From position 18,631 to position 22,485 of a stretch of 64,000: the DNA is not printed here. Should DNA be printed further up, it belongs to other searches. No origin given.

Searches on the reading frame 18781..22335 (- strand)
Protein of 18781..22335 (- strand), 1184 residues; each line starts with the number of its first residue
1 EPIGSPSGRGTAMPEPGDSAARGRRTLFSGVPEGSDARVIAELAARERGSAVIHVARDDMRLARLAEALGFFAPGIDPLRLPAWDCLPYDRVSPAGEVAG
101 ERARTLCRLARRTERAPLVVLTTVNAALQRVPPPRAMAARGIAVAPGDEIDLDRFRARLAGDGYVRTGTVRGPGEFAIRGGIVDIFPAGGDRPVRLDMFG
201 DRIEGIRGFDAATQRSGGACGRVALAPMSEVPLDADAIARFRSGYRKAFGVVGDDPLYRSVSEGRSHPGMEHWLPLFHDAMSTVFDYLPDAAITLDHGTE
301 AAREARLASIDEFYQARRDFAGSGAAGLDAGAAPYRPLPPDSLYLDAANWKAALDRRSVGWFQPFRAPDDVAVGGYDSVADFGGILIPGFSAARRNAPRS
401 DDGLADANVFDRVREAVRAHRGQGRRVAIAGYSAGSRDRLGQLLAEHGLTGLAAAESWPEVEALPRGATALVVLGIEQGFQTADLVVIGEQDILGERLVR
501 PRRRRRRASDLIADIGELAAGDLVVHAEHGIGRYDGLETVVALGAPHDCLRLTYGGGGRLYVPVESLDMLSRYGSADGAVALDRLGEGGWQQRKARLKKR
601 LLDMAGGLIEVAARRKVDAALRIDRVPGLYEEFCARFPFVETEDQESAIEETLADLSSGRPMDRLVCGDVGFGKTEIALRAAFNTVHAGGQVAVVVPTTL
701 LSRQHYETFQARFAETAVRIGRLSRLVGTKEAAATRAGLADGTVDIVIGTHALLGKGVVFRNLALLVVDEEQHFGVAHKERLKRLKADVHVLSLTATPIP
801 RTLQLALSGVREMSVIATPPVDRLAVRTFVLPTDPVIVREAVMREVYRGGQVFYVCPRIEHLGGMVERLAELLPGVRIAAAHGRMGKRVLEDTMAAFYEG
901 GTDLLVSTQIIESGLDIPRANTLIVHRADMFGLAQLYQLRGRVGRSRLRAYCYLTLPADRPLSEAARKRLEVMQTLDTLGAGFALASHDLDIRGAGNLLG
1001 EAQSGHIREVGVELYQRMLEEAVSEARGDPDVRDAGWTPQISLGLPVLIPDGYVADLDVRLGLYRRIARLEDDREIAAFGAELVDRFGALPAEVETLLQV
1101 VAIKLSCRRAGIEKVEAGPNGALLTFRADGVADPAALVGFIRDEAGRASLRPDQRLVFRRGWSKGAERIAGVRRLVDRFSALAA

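Call 40: search_protein_families(library=pfam, proteins=[window:18781-22335:-], max_evalue=0.00001)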
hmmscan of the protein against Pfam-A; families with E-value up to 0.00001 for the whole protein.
window:18781-22335:- (1184 aa): 6 families
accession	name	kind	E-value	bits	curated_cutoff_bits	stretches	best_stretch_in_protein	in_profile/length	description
PF03461.20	TRCF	-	5.2e-25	88.1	25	1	1044-1135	2-93/95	TRCF domain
PF00270.35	DEAD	-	1.6e-24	87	26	1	642-804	1-165/167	DEAD/DEAH box helicase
PF17757.6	UvrB_inter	-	5.5e-21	74.9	22.9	1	143-229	2-89/91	UvrB interaction domain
PF00271.37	Helicase_C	-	6.1e-18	65.5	23.5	1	844-946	8-109/110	Helicase conserved C-terminal domain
PF02559.22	CarD_TRCF_RID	-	2.2e-17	63.3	23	1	519-573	2-56/57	CarD-like/TRCF RID domain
PF04851.21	ResIII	-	2.9e-08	34.2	22.5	1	643-798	6-162/164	Type III restriction enzyme, res subunit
